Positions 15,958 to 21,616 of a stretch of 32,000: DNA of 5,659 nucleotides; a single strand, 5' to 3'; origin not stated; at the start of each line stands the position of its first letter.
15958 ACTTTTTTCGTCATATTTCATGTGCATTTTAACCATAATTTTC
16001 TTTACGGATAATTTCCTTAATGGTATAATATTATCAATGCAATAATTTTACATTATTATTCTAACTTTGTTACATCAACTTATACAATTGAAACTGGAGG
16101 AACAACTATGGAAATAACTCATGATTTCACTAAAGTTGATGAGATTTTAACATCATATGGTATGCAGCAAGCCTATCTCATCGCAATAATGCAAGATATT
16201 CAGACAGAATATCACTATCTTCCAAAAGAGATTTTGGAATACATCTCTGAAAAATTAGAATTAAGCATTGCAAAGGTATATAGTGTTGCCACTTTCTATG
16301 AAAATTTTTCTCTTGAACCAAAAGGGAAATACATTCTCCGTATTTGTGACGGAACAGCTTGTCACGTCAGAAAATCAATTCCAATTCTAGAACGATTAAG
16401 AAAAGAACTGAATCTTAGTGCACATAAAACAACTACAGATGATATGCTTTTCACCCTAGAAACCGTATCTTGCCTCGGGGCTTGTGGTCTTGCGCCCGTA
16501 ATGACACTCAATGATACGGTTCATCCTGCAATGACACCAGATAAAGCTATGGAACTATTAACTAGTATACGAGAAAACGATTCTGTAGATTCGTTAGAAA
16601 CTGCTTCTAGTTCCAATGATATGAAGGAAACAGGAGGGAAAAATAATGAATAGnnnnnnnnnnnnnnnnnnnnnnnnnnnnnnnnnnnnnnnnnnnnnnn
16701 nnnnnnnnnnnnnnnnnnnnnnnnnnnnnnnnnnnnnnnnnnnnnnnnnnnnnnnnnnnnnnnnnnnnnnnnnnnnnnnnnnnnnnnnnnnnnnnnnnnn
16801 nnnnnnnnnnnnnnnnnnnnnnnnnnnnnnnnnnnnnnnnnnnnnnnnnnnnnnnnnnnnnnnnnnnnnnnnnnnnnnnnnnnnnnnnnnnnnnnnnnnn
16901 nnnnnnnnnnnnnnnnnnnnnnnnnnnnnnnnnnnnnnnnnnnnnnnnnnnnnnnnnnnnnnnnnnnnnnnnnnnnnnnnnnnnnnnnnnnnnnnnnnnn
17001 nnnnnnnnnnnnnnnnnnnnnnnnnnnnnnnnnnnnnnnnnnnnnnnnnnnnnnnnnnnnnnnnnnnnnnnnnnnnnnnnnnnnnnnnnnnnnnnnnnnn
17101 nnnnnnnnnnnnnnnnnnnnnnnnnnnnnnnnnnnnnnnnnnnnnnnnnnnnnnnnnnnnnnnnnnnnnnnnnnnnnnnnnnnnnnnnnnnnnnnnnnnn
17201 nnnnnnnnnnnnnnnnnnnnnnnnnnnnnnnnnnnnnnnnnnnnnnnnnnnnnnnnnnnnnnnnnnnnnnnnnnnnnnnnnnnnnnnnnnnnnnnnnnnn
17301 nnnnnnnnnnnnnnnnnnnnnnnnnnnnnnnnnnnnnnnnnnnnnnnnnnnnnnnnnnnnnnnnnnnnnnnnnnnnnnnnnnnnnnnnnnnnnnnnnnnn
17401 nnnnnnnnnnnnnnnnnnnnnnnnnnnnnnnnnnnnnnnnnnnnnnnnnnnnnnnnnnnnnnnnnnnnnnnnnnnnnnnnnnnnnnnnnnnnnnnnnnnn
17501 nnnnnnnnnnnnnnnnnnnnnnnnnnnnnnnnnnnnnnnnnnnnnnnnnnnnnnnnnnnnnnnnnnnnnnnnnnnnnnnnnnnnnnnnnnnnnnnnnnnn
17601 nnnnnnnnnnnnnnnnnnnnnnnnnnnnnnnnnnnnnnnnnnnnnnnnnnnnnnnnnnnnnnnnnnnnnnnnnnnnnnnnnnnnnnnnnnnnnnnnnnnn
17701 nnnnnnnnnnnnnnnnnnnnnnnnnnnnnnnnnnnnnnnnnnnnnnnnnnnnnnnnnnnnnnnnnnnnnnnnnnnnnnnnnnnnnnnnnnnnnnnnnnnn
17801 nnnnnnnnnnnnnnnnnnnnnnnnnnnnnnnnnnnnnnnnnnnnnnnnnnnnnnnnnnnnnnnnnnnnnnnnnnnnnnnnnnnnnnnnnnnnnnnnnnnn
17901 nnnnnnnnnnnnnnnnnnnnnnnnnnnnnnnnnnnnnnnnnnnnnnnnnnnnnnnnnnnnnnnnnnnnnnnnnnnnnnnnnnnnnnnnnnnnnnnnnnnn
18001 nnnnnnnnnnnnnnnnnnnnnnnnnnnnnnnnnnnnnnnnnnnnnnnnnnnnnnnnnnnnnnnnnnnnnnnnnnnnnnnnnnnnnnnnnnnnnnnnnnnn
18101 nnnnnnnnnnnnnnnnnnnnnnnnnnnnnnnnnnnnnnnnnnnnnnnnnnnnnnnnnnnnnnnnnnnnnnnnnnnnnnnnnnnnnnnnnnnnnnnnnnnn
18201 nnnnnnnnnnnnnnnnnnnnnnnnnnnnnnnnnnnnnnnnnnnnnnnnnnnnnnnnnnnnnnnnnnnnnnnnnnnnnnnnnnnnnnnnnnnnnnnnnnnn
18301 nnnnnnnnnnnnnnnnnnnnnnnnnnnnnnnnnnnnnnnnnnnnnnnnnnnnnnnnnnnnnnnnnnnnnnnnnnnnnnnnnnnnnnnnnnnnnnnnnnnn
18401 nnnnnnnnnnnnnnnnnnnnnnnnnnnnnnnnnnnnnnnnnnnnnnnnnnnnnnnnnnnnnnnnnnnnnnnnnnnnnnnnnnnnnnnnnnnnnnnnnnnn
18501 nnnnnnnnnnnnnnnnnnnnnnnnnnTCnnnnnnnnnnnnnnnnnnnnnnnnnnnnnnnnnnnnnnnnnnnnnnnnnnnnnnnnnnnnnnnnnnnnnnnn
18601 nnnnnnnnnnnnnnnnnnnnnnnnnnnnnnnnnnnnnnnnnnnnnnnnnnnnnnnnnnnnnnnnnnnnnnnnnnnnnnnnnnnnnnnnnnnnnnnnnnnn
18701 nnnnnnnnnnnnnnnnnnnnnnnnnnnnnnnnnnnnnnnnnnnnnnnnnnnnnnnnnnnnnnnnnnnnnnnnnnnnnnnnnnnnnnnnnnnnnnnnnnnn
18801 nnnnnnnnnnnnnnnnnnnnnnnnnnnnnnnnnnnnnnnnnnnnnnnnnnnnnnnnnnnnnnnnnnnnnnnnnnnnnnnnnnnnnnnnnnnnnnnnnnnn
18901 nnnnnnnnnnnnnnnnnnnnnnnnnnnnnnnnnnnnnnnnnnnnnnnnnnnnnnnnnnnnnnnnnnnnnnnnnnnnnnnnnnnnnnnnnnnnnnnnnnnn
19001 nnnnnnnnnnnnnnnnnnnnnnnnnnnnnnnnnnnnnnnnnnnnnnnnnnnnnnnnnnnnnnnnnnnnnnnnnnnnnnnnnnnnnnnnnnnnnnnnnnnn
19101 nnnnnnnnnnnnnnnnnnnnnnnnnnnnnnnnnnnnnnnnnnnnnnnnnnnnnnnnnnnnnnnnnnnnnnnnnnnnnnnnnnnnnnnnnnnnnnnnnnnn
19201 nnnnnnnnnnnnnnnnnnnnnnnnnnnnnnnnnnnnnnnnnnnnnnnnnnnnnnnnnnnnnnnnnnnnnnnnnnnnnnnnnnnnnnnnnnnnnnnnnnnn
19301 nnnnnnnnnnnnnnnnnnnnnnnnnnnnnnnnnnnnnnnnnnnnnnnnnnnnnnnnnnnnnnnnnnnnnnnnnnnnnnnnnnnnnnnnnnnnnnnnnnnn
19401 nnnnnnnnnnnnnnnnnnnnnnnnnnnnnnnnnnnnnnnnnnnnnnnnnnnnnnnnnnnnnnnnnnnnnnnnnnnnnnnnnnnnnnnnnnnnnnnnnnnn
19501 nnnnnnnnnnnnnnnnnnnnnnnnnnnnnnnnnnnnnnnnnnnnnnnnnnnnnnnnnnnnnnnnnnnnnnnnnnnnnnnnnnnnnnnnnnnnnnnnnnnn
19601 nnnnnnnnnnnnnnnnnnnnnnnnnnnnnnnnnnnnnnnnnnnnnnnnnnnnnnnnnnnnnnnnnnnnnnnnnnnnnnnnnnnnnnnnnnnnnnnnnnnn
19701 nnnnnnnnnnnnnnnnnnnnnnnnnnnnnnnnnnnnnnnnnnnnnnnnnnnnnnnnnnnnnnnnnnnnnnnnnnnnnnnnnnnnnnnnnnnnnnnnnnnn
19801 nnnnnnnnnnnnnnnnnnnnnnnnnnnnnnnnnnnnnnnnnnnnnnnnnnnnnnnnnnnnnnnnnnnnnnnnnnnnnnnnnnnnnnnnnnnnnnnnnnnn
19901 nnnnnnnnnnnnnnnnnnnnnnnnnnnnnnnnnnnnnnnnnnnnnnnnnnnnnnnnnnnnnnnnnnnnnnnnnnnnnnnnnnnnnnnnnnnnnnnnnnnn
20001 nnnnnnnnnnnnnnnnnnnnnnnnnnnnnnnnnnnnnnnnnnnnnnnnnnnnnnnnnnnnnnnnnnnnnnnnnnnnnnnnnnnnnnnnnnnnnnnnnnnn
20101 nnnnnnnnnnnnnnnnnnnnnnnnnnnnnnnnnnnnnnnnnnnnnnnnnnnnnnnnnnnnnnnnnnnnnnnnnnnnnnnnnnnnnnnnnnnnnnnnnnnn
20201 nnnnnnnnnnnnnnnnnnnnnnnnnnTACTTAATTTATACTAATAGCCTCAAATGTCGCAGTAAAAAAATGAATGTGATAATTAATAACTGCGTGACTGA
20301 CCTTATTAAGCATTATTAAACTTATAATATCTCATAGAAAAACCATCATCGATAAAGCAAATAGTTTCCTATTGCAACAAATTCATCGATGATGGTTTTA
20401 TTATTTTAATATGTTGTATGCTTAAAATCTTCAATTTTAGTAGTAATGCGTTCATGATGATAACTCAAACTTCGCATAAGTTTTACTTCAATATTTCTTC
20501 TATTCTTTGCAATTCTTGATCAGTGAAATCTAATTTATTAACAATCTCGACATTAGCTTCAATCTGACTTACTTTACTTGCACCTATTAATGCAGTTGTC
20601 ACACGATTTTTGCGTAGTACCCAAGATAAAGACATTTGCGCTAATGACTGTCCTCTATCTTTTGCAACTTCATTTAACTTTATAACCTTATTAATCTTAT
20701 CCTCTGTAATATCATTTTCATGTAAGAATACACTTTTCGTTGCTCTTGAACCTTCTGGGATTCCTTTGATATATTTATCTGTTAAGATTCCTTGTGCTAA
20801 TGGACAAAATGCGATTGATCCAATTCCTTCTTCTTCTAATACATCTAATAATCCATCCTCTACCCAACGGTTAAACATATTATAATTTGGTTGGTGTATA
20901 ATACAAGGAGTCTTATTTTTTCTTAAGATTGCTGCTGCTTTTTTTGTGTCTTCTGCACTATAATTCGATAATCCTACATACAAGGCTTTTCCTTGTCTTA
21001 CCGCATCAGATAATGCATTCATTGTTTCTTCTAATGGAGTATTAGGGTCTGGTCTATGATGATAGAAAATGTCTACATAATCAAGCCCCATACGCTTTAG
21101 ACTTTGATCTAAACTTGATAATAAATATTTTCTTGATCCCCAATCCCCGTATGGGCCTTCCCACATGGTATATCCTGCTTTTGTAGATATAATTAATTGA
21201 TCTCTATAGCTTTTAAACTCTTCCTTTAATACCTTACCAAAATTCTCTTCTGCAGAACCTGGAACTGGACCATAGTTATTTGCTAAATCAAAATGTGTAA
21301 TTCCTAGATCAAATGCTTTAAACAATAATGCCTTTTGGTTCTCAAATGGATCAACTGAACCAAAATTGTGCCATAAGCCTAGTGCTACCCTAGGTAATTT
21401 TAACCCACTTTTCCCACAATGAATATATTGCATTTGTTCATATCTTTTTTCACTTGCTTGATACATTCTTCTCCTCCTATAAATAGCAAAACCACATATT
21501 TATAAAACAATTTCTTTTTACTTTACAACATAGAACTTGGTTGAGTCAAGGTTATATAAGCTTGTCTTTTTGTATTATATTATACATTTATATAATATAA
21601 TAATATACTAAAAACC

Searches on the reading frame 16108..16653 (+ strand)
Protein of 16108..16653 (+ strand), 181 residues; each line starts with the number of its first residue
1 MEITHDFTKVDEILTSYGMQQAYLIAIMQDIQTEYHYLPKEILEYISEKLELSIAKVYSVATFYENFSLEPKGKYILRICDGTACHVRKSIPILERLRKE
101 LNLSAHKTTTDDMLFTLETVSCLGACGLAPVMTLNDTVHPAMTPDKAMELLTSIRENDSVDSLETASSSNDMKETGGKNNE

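Call 55: search_protein_families(library=pfam, proteins=[window:16108-16653:+], max_evalue=0.00001)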
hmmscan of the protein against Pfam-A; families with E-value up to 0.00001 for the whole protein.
window:16108-16653:+ (181 aa): 1 family
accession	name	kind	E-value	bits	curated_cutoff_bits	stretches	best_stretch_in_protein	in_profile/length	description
PF01257.25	2Fe-2S_thioredx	-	2.3e-49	167.4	24.8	1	10-154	1-144/145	Thioredoxin-like [2Fe-2S] ferredoxin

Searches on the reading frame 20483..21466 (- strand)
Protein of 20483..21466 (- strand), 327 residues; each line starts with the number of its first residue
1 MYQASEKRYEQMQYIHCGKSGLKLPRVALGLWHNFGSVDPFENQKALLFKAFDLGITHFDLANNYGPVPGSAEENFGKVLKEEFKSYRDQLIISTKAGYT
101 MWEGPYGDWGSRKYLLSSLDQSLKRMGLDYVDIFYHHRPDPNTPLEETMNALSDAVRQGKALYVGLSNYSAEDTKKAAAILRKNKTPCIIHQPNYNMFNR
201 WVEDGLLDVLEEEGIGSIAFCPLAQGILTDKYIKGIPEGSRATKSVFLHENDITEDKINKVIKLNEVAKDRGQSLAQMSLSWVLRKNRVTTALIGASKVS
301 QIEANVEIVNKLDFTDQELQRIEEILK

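Call 55: search_protein_families(library=pfam, proteins=[window:20483-21466:-], max_evalue=0.00001)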
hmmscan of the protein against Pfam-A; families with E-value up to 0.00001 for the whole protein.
window:20483-21466:- (327 aa): 1 family
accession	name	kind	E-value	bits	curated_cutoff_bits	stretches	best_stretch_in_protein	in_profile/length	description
PF00248.27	Aldo_ket_red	-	2.8e-76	256.8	24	1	27-326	2-290/291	Aldo/keto reductase family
